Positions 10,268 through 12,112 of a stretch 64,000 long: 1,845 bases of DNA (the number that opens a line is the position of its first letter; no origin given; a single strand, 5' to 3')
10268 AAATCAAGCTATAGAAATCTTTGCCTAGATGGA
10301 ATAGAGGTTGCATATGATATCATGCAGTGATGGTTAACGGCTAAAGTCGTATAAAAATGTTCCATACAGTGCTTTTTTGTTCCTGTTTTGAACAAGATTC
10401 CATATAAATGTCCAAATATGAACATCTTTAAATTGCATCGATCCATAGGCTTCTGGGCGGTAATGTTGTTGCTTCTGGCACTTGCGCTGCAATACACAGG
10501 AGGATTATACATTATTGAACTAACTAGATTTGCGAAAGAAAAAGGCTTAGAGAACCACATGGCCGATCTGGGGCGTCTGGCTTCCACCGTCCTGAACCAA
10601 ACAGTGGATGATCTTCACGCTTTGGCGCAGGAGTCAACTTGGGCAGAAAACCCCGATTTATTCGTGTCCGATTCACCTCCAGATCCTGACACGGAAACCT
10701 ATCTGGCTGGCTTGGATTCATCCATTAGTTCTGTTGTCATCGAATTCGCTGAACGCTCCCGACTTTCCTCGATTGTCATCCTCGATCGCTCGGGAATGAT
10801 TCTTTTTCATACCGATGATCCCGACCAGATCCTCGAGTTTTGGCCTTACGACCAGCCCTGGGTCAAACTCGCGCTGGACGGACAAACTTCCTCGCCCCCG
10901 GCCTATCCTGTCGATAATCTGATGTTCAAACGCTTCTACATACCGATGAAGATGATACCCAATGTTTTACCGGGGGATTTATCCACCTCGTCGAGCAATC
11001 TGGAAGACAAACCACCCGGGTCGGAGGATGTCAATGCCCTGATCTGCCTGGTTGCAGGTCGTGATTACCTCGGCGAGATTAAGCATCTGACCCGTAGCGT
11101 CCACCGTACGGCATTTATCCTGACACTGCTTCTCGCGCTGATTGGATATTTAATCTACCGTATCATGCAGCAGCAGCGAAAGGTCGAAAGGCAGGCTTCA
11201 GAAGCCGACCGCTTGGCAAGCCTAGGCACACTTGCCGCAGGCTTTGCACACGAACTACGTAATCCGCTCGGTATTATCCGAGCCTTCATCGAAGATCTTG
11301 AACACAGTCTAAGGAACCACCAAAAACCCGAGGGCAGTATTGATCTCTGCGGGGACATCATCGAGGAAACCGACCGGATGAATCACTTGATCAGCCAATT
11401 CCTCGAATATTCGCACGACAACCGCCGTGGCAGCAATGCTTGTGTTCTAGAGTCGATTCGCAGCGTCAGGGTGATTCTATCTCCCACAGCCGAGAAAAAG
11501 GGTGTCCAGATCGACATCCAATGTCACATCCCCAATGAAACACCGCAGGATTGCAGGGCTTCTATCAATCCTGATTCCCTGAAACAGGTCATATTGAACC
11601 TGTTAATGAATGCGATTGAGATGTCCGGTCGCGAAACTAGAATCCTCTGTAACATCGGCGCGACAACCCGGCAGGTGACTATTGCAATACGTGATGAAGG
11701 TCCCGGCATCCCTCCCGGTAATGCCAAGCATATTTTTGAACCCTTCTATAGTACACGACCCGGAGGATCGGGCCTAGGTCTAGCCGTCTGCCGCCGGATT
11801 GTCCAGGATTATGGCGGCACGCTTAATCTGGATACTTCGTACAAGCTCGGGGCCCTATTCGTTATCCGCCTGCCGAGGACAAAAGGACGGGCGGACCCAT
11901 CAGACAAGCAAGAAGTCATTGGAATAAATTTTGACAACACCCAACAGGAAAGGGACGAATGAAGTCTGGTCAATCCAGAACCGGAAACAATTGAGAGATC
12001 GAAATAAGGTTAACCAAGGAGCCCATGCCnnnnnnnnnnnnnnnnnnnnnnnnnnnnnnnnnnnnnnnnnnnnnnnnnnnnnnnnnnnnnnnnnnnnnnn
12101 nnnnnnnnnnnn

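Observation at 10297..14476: Sensor kinase and sigma-54 activator operon, translationally coupled to a novel membrane-anchored protein, with a candidate -24/-12 promoter upstream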

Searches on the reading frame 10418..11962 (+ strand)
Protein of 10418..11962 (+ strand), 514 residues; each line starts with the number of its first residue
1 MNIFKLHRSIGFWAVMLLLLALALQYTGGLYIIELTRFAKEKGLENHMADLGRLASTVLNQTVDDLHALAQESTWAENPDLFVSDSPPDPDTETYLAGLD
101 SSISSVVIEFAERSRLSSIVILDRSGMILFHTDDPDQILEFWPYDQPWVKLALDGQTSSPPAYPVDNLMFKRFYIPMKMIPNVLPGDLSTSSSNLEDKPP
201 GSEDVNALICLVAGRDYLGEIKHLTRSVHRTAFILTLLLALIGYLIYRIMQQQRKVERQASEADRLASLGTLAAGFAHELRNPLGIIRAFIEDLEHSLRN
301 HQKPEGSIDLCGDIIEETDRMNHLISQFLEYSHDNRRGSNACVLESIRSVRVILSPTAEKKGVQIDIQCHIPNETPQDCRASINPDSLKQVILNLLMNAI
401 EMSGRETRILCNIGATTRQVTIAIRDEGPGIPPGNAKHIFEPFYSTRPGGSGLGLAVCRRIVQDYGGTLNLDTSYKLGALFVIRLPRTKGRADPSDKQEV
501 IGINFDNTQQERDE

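Call 9: search_protein_families(library=pfam, proteins=[window:10418-11962:+], max_evalue=0.01)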
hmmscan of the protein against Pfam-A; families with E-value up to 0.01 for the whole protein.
window:10418-11962:+ (514 aa): 5 families
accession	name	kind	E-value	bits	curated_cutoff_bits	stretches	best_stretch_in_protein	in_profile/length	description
PF02518.31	HATPase_c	-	1.3e-24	87.2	26.4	1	384-488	2-110/111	Histidine kinase-, DNA gyrase B-, and HSP90-like ATPase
PF00512.31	HisKA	-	2.1e-10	40.9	26.9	1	269-332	2-61/66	His Kinase A (phospho-acceptor) domain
PF13581.12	HATPase_c_2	-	8.1e-05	23.1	27.4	1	396-465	40-112/127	Histidine kinase-like ATPase domain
PF14501.12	HATPase_c_5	-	0.00074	19.8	22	1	387-474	5-91/102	GHKL domain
PF02743.24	dCache_1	-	0.0015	18.5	45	1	44-159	7-111/240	Cache domain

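Call 10: search_protein_families(library=ncbifam, proteins=[window:10418-11962:+], max_evalue=0.01)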
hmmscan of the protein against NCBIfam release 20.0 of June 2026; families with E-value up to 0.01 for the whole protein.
window:10418-11962:+ (514 aa): 81 families (the best 25 are shown)
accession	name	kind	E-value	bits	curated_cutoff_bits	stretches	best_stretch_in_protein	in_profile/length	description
NF008468.0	PRK11360.1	equivalog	6.5e-52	176.7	646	1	246-490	373-611/616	two-component system sensor histidine kinase AtoS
NF007688.0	PRK10364.1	equivalog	2e-45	155.4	479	1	235-493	205-457/460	two-component system sensor histidine kinase ZraS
NF053867.1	SprKinKinDBac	equivalog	5.8e-41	140.5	775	1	227-488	243-498/500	sporulation kinase KinD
NF010411.0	PRK13837.1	equivalog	7e-39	133.5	647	1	203-492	389-680/828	two-component system VirA-like sensor kinase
NF046044.1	PnpS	equivalog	8.4e-31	107.3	400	1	276-486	177-390/390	two-component system histidine kinase PnpS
NF033092.0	HK_WalK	equivalog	2.2e-29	102.5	725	1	274-486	377-593/594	cell wall metabolism sensor histidine kinase WalK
TIGR02966.1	phoR_proteo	equivalog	1.9e-28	99.4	334.2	1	274-484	119-332/333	phosphate regulon sensor histidine kinase PhoR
NF040750.1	tetrathio_HK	equivalog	2.2e-27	95.8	750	1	248-473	317-540/555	tetrathionate respiration histidine kinase TtrS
NF006800.0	PRK09303.1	equivalog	2.4e-27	95.9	342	1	263-487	145-377/383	histidine kinase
NF008312.0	PRK11100.1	equivalog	1.1e-26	93.7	356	1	276-488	263-475/477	two-component system sensor histidine kinase CreC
NF052574.1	HisKinEspCMyxo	equivalog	1.4e-26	93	1200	1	246-495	394-645/785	serine histidine kinase EspC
NF007004.0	PRK09467.1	equivalog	1.5e-25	90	415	1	272-487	235-436/440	two-component system sensor histidine kinase EnvZ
NF041735.1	hist_kin_RppB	equivalog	1.2e-24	86.9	400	1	273-486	220-438/438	two-component system sensor histidine kinase RppB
NF040691.1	MtrAB_MtrB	equivalog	3.1e-24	85.9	450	1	277-491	279-496/507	MtrAB system histidine kinase MtrB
NF047497.1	HK_LIC_12097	equivalog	7.3e-23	80.9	500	1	250-486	132-365/367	LIC_12097 family sensor histidine kinase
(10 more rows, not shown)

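Call 19: find_homologous_proteins(query=window:10418-11962:+, max_evalue=1e-10)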
Query window:10418-11962:+ (514 aa): 2362 proteins with E <= 1e-10 among 8000 candidates; the best 120 are listed.
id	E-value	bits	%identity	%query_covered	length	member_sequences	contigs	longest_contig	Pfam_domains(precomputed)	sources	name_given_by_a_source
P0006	0.0e+0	1165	100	100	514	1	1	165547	PF02518.32,PF00512.32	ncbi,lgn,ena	-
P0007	4.6e-211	720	65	97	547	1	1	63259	PF02518.32,PF00512.32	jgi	jgi:signal transduction histidine kinase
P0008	1.2e-112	395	42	93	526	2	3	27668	PF02518.32,PF00512.32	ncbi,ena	-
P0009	1.6e-110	388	42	93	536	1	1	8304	PF02518.32,PF00512.32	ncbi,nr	ncbi:MAG: ATP-binding protein [bacterium]|nr:ATP-binding protein [bacterium]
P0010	7.8e-108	380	41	94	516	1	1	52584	PF02518.32,PF00512.32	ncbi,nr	ncbi:hypothetical protein LLG95_15280 [bacterium]|nr:hypothetical protein [bacterium]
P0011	1.5e-107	379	41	94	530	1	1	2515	PF02518.32,PF00512.32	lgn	-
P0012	7.4e-107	376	42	93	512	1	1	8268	PF02518.32,PF00512.32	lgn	-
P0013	2.0e-106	375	41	95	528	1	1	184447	PF02518.32,PF00512.32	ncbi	ncbi:MAG: ATP-binding protein [Candidatus Sumerlaeia bacterium]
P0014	8.3e-106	373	41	92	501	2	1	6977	PF02518.32,PF00512.32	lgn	-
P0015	3.2e-105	371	41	90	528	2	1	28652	PF02518.32,PF00512.32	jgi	jgi:signal transduction histidine kinase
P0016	6.1e-104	367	40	94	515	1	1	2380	PF02518.32,PF00512.32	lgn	-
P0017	1.9e-103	365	41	92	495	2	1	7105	PF02518.32,PF00512.32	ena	-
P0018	6.9e-102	360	41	90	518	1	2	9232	PF13581.13,PF02518.32,PF00512.32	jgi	jgi:signal transduction histidine kinase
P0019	2.4e-98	348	41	90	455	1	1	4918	PF02518.32,PF00512.32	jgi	jgi:signal transduction histidine kinase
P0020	2.5e-98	348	40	93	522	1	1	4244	PF02518.32,PF00512.32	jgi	jgi:signal transduction histidine kinase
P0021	4.8e-98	347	40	93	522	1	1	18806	PF02518.32,PF00512.32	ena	-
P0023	6.2e-97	344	40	91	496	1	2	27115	PF13581.13,PF02518.32,PF00512.32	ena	-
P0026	5.6e-96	340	40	95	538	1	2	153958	PF02518.32,PF00512.32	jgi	jgi:signal transduction histidine kinase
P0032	1.4e-83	299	38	94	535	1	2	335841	PF02518.32,PF00512.32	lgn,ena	-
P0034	2.5e-74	269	36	92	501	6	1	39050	PF02518.32,PF00512.32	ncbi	-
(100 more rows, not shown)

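Call 20: find_encoding_contigs(protein=P0007, flank=7000, max_places=2)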
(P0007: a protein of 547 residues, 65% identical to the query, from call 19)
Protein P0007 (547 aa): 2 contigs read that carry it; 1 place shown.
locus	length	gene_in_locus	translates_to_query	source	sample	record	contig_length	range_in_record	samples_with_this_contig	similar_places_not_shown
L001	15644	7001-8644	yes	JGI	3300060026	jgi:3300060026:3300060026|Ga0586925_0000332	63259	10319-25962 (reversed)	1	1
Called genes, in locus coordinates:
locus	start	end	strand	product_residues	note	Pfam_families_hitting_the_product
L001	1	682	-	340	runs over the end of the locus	PF03167:UDG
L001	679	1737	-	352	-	PF01078:Mg_chelatase (faint), PF05496:RuvB_N, PF00004:AAA, PF07728:AAA_5 (faint), PF17864:AAA_lid_4, PF05491:WHD_RuvB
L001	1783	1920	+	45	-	-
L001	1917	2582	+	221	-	PF09997:DUF2238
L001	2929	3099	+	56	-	-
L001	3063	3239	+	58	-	-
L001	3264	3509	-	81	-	-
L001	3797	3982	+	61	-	-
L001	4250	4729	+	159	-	PF01551:Peptidase_M23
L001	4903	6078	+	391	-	-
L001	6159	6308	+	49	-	-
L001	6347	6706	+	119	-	-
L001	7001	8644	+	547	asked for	PF00512:HisKA, PF02518:HATPase_c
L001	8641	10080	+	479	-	PF00072:Response_reg, PF00158:Sigma54_activat, PF14532:Sigma54_activ_2, PF07724:AAA_2 (weak), PF00004:AAA (weak), PF07728:AAA_5 (weak), PF25601:AAA_lid_14, PF02954:HTH_8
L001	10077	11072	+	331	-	-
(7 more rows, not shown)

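Call 21: find_encoding_contigs(protein=P0013, flank=7000, max_places=2)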
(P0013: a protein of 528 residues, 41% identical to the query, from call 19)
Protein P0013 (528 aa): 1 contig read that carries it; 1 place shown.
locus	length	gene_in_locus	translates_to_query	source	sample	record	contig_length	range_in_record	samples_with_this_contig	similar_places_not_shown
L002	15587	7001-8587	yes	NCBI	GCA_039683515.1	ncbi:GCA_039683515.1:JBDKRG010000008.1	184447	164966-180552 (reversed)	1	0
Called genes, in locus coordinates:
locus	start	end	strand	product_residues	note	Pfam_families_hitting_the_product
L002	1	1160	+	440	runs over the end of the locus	-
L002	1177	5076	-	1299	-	PF05569:Peptidase_M56, PF00775:Dioxygenase_C (faint), PF02369:Big_1 (faint), PF10670:DUF4198 (faint), PF13620:CarboxypepD_reg, PF00578:AhpC-TSA, PF08534:Redoxin, PF13905:Thioredoxin_8, +6 more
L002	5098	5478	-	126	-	PF03965:Penicillinase_R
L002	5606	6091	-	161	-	PF00075:RNase_H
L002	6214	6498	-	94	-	PF13744:HTH_37 (weak), PF12844:HTH_19 (weak), PF13443:HTH_26 (weak), PF13560:HTH_31, PF01381:HTH_3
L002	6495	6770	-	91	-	PF05973:Gp49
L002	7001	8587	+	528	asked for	PF00512:HisKA, PF02518:HATPase_c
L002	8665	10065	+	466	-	PF00072:Response_reg, PF00158:Sigma54_activat, PF14532:Sigma54_activ_2, PF07728:AAA_5 (weak), PF25601:AAA_lid_14, PF02954:HTH_8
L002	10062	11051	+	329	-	-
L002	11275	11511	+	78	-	PF11127:YgaP-like_TM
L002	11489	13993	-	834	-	-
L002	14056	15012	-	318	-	PF02423:OCD_Mu_crystall, PF01488:Shikimate_DH (weak)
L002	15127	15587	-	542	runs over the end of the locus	-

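Call 22: find_encoding_contigs(protein=P0010, flank=7000, max_places=2)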
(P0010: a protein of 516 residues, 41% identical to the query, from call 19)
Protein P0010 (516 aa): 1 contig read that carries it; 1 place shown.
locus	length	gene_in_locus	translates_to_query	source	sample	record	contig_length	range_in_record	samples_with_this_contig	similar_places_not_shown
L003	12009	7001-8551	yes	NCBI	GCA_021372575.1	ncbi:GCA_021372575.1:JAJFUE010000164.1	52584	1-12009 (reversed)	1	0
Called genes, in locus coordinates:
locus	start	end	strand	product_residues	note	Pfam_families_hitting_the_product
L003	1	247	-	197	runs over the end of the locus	PF01957:NfeD (faint)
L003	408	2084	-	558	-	-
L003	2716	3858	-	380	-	PF13439:Glyco_transf_4, PF13579:Glyco_trans_4_4, PF00534:Glycos_transf_1, PF13692:Glyco_trans_1_4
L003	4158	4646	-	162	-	PF00075:RNase_H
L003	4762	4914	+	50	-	-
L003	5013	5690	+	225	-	-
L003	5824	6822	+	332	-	-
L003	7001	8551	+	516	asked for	PF00512:HisKA, PF02518:HATPase_c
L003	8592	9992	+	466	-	PF00072:Response_reg, PF00158:Sigma54_activat, PF14532:Sigma54_activ_2, PF01078:Mg_chelatase (faint), PF00004:AAA (faint), PF07728:AAA_5 (weak), PF25601:AAA_lid_14, PF02954:HTH_8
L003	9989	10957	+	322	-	-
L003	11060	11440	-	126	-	-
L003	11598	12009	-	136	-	PF00072:Response_reg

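Call 25: find_encoding_contigs(protein=P0026, flank=7000, max_places=1)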
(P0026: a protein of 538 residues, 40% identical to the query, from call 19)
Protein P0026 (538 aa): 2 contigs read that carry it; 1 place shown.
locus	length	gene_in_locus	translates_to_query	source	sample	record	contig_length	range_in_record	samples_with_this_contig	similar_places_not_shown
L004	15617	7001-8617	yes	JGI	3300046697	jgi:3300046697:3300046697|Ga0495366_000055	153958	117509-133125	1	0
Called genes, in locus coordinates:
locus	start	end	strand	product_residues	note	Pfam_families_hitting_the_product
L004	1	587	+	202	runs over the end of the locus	PF01797:Y1_Tnp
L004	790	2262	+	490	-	PF14691:Fer4_20, PF13738:Pyr_redox_3 (faint), PF01266:DAO (weak), PF01494:FAD_binding_3 (weak), PF01593:Amino_oxidase, PF07992:Pyr_redox_2, PF12831:FAD_oxidored (weak), PF13450:NAD_binding_8, +2 more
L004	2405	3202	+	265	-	PF13637:Ank_4 (faint), PF13606:Ank_3 (faint), PF24521:Ank_KRIT1 (faint), PF12796:Ank_2, PF00023:Ank (weak), PF13857:Ank_5, PF00023:Ank (weak)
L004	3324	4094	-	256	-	PF09601:DUF2459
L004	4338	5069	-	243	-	PF04298:Zn_peptidase_2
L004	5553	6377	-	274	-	-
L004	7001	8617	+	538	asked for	PF00512:HisKA, PF02518:HATPase_c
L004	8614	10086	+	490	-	PF00072:Response_reg, PF00158:Sigma54_activat, PF14532:Sigma54_activ_2, PF07728:AAA_5 (weak), PF25601:AAA_lid_14, PF02954:HTH_8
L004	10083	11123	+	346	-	-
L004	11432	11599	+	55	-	-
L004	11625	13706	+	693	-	-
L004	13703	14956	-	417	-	PF01270:Glyco_hydro_8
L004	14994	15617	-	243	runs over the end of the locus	-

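Call 26: find_encoding_contigs(protein=P0032, flank=7000, max_places=1)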
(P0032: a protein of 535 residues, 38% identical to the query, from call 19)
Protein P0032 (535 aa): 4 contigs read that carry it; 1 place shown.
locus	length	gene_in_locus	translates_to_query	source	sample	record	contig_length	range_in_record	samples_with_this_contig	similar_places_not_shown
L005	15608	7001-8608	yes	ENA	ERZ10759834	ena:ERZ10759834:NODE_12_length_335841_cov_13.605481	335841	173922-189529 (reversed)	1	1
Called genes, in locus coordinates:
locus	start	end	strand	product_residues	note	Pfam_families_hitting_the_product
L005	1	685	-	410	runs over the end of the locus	PF00155:Aminotran_1_2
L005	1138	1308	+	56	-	-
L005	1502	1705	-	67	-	PF11146:DUF2905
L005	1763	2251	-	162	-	-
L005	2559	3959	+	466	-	PF00224:PK, PF02887:PK_C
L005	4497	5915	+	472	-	PF00493:MCM (faint), PF13401:AAA_22 (faint), PF00004:AAA (weak), PF07724:AAA_2 (weak), PF07728:AAA_5 (weak), PF07724:AAA_2, PF00004:AAA (weak)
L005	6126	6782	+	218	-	PF00578:AhpC-TSA, PF08534:Redoxin, PF10417:1-cysPrx_C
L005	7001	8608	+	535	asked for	PF00512:HisKA, PF02518:HATPase_c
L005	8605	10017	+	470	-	PF00072:Response_reg, PF00158:Sigma54_activat, PF14532:Sigma54_activ_2, PF07728:AAA_5, PF25601:AAA_lid_14, PF02954:HTH_8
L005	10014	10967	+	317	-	-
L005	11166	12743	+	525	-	PF00924:MS_channel_2nd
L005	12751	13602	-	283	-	PF02511:Thy1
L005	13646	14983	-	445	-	PF00994:MoCF_biosynth, PF18146:CinA_KH, PF02464:CinA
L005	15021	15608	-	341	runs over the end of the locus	PF01522:Polysacc_deac_1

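Call 27: find_encoding_contigs(protein=P0034, flank=7000, max_places=1)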
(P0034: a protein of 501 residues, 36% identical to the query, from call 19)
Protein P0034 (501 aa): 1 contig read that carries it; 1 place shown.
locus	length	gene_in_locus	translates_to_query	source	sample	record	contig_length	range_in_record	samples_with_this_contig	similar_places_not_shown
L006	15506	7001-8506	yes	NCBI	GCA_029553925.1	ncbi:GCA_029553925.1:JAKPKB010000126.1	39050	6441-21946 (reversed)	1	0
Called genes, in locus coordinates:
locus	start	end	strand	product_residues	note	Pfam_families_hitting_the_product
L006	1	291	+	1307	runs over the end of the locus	PF05359:DUF748, PF13116:YhdP (faint)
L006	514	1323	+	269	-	-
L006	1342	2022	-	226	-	PF00535:Glycos_transf_2, PF13641:Glyco_tranf_2_3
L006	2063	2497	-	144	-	PF01042:Ribonuc_L-PSP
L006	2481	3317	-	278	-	-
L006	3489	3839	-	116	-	-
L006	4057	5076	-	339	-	PF02653:BPD_transp_2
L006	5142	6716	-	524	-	PF00005:ABC_tran, PF09818:ABC_ATPase (faint), PF13304:AAA_21 (faint), PF00005:ABC_tran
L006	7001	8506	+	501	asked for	PF00512:HisKA, PF02518:HATPase_c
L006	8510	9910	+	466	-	PF00072:Response_reg, PF00158:Sigma54_activat, PF14532:Sigma54_activ_2, PF07728:AAA_5 (weak), PF25601:AAA_lid_14, PF02954:HTH_8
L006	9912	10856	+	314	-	-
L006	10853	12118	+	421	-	-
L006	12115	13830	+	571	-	PF00246:Peptidase_M14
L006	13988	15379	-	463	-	-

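Call 28: find_encoding_contigs(protein=P0008, flank=7000, max_places=1)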
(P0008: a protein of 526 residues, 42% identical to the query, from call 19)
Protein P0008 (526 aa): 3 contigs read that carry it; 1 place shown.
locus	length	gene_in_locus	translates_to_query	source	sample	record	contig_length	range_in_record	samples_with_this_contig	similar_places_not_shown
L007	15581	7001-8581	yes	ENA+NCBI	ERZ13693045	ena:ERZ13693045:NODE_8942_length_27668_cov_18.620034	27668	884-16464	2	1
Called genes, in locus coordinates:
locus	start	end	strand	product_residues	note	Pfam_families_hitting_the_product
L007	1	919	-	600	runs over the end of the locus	?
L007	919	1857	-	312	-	PF01882:DUF58, PF13519:VWA_2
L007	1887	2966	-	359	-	PF00493:MCM (faint), PF05496:RuvB_N (faint), PF20030:bpMoxR, PF01078:Mg_chelatase (faint), PF07726:AAA_3, PF07728:AAA_5, PF17863:AAA_lid_2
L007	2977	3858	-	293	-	PF13709:DUF4159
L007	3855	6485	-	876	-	PF07719:TPR_2 (faint), PF12895:ANAPC3 (faint), PF13428:TPR_14 (faint), PF13181:TPR_8 (faint), PF14559:TPR_19 (weak), PF13485:Peptidase_MA_2 (weak)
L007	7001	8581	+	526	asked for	PF00512:HisKA, PF02518:HATPase_c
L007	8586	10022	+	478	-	PF00072:Response_reg, PF00158:Sigma54_activat, PF14532:Sigma54_activ_2, PF07728:AAA_5 (weak), PF25601:AAA_lid_14, PF02954:HTH_8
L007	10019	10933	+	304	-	-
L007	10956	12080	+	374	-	PF01408:GFO_IDH_MocA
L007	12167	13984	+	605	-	-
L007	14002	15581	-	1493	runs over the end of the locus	PF13517:FG-GAP_3 (weak)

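Call 49: find_encoding_contigs(protein=P0015, flank=6000, max_places=1)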
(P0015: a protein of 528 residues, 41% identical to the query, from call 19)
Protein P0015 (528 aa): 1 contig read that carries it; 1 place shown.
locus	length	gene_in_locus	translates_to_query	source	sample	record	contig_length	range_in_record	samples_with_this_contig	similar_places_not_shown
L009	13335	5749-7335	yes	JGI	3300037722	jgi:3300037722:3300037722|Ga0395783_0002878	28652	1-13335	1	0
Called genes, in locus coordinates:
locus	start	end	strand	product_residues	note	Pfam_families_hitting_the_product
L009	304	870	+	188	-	PF00117:GATase, PF07722:Peptidase_C26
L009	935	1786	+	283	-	PF01040:UbiA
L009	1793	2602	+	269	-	-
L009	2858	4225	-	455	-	-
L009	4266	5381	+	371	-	PF13624:SurA_N_3, PF13623:SurA_N_2 (weak), PF13145:Rotamase_2, PF00639:Rotamase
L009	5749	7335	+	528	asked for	PF00512:HisKA, PF02518:HATPase_c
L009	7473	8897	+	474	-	PF00072:Response_reg, PF00158:Sigma54_activat, PF14532:Sigma54_activ_2, PF00004:AAA (weak), PF07724:AAA_2 (weak), PF07728:AAA_5, PF25601:AAA_lid_14, PF02954:HTH_8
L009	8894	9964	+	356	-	-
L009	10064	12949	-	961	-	PF04760:IF2_N, PF00009:GTP_EFTU, PF00071:Ras, PF01926:MMR_HSR1, PF02421:FeoB_N (faint), PF22042:EF-G_D2, PF11987:IF-2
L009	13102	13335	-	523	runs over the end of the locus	PF08529:NusA_N, PF14520:HHH_5 (faint), PF00575:S1 (weak), PF13184:KH_NusA_1st, PF26594:KH_NusA_2nd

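Call 50: find_encoding_contigs(protein=P0023, flank=6000, max_places=1)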
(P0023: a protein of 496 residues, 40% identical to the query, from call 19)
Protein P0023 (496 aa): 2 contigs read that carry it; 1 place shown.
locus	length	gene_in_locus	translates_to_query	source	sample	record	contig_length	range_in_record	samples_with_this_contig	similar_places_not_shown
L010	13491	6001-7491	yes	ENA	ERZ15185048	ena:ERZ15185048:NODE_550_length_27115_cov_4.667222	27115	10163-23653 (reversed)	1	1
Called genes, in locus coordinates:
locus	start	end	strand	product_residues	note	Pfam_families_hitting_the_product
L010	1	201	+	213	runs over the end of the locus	PF09335:VTT_dom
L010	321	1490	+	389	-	PF02518:HATPase_c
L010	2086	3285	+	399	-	PF00145:DNA_methylase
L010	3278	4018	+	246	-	PF17411:SmaI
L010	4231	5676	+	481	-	-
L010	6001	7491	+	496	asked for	PF00512:HisKA, PF13581:HATPase_c_2 (weak), PF02518:HATPase_c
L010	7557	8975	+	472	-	PF00072:Response_reg, PF00004:AAA (faint), PF00158:Sigma54_activat, PF14532:Sigma54_activ_2, PF07728:AAA_5, PF25601:AAA_lid_14, PF02954:HTH_8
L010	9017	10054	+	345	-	-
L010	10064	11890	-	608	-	-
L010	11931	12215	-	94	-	-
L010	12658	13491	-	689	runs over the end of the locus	PF00722:Glyco_hydro_16, PF09136:Glucodextran_B (weak)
